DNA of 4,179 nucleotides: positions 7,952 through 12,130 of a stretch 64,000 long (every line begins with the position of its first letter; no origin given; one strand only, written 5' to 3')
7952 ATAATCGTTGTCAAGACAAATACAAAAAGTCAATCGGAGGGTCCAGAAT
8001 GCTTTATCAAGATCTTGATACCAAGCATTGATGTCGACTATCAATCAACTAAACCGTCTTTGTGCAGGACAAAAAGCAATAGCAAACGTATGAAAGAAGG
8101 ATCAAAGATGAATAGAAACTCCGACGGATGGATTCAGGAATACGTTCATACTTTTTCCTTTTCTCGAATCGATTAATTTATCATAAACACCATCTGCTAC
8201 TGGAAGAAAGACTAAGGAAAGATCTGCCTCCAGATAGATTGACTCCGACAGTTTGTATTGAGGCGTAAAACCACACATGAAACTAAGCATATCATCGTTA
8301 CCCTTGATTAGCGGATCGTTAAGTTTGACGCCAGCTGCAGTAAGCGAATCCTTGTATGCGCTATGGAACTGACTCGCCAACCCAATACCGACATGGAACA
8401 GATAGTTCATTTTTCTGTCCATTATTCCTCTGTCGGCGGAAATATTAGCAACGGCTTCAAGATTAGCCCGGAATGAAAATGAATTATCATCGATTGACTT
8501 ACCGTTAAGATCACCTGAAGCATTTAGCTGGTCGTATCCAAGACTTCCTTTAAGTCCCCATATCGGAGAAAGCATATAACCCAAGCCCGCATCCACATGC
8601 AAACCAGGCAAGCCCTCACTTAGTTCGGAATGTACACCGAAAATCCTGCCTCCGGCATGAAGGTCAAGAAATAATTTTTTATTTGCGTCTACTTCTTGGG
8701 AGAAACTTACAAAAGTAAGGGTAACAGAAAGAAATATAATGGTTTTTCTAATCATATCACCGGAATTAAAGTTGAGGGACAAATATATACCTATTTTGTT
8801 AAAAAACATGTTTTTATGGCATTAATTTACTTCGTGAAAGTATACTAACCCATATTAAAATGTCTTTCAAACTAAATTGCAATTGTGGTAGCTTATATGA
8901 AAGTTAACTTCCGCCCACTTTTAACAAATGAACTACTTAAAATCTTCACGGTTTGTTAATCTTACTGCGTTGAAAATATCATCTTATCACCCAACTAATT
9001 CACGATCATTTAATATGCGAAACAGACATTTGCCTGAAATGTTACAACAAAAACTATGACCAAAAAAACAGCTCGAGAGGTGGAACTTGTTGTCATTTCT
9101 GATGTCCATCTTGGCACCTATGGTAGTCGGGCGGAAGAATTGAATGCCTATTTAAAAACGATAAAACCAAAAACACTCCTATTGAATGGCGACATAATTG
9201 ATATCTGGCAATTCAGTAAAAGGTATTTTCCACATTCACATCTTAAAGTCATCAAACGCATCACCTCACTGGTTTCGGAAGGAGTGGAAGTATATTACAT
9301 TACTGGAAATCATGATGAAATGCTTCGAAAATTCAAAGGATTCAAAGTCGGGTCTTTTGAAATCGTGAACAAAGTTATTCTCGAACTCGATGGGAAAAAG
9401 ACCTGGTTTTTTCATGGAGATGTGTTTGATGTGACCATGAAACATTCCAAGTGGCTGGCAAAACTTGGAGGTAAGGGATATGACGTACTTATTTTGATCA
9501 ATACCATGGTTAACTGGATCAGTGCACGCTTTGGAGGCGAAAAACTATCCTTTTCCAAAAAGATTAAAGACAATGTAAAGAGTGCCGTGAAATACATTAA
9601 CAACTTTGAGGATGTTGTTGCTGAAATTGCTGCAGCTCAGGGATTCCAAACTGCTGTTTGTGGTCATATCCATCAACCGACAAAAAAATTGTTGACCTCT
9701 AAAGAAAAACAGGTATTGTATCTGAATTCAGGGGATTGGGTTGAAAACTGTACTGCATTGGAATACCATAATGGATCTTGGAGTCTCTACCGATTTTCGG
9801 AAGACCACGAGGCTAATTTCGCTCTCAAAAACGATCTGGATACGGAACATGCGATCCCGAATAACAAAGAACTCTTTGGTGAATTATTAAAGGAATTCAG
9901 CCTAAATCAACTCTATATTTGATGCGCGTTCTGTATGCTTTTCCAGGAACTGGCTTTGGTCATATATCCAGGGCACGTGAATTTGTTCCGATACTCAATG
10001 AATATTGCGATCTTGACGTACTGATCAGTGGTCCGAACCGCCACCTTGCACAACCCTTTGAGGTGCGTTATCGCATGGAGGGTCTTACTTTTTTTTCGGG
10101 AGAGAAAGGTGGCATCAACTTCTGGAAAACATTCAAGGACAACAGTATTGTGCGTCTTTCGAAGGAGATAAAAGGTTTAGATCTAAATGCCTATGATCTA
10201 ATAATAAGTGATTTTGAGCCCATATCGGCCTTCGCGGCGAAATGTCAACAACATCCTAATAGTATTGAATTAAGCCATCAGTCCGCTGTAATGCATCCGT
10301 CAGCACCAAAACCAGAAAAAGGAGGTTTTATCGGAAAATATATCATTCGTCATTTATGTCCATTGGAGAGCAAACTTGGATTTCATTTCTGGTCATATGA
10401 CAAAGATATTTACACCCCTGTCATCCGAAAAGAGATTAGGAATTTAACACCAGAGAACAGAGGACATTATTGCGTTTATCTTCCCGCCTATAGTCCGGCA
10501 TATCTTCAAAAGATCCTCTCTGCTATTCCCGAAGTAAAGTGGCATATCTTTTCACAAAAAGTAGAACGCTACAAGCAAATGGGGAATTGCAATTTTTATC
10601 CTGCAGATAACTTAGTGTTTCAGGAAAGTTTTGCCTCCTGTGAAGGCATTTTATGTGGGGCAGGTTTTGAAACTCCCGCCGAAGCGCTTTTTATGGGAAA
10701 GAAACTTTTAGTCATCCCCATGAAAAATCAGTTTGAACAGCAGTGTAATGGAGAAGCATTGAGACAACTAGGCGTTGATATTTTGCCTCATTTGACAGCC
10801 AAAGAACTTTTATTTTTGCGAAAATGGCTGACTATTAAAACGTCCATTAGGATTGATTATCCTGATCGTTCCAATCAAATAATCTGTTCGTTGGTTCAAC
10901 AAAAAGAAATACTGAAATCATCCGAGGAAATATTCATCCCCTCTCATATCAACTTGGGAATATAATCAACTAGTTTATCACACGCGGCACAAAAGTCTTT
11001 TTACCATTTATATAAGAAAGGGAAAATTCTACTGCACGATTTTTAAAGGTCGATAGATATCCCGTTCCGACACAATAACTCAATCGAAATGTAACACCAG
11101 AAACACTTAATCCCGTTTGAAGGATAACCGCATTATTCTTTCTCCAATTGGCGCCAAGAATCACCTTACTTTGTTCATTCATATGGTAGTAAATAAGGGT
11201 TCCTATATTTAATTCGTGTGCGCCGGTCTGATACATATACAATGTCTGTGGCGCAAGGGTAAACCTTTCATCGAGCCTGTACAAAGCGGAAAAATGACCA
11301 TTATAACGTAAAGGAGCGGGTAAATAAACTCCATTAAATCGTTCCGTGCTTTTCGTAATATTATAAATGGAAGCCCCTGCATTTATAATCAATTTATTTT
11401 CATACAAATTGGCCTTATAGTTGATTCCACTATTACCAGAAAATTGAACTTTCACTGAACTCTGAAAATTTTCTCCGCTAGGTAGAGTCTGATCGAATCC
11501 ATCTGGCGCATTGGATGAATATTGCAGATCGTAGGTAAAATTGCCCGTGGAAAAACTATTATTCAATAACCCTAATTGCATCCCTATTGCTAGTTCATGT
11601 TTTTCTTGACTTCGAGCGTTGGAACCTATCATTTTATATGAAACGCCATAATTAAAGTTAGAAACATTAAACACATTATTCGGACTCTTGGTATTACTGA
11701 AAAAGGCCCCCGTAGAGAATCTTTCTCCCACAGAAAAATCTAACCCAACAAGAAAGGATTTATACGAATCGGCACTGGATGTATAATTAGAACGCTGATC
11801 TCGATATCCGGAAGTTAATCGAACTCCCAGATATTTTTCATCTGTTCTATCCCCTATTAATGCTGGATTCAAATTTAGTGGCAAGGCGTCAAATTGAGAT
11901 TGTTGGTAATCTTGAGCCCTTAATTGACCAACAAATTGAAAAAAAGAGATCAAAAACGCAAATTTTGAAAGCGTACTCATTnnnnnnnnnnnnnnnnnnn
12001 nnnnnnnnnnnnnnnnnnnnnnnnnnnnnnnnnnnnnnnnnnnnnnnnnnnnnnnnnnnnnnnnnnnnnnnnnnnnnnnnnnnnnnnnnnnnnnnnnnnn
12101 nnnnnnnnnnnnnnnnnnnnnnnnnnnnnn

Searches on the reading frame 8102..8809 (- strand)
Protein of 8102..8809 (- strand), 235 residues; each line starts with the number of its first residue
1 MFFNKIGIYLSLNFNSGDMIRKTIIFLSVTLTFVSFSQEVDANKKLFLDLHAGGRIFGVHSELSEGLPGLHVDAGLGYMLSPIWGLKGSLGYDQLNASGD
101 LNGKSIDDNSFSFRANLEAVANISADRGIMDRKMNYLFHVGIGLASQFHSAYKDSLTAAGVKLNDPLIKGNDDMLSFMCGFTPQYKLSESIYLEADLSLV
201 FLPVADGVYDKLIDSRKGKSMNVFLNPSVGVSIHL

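Call 38: search_protein_families(library=pfam, proteins=[window:8102-8809:-], max_evalue=0.001)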
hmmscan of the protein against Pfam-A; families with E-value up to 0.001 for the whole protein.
window:8102-8809:- (235 aa): 1 family
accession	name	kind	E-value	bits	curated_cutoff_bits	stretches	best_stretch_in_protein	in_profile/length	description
PF13505.12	OMP_b-brl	-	6.5e-05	23.6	28.7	1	45-196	42-149/175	Outer membrane protein beta-barrel domain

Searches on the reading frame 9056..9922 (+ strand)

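Call 38: search_protein_families(library=pfam, proteins=[window:9056-9922:+], max_evalue=0.001)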
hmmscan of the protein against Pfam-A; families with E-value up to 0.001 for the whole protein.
window:9056-9922:+ (288 aa): 2 families
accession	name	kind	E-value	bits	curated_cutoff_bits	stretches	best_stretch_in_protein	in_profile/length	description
PF00149.33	Metallophos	-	6.2e-13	50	21.5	1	11-208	3-191/191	Calcineurin-like phosphoesterase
PF12850.12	Metallophos_2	-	2.8e-12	47.3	27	1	10-144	2-110/154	Calcineurin-like phosphoesterase superfamily domain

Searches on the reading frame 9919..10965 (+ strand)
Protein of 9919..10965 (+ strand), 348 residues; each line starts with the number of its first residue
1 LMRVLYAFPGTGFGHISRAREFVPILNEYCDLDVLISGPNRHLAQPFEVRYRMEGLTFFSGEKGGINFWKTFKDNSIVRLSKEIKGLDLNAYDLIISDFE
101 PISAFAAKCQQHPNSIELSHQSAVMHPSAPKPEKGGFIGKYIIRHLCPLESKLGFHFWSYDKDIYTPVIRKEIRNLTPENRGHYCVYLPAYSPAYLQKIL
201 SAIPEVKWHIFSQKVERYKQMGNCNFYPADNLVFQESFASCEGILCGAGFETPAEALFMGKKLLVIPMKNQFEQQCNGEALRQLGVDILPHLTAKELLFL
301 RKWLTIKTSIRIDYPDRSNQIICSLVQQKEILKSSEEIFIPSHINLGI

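Call 38: search_protein_families(library=pfam, proteins=[window:9919-10965:+], max_evalue=0.001)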
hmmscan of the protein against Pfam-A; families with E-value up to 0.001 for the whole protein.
window:9919-10965:+ (348 aa): 1 family
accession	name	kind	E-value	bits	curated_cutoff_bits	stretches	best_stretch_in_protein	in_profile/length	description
PF13528.12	Glyco_trans_1_3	-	7e-31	108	25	1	2-288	1-302/322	Glycosyl transferase family 1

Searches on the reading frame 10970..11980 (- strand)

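Call 38: search_protein_families(library=pfam, proteins=[window:10970-11980:-], max_evalue=0.001)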
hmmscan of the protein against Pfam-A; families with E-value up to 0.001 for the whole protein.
window:10970-11980:- (336 aa): 0 families

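Call 50: search_protein_families(library=pfam, proteins=[window:10970-11980:-], max_evalue=5)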
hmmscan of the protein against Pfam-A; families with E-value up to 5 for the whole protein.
window:10970-11980:- (336 aa): 1 family
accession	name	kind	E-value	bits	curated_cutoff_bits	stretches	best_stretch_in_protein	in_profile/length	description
PF18138.6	bacHORMA_1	-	0.14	12.4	35.6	1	110-158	112-160/169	Bacterial HORMA domain family 1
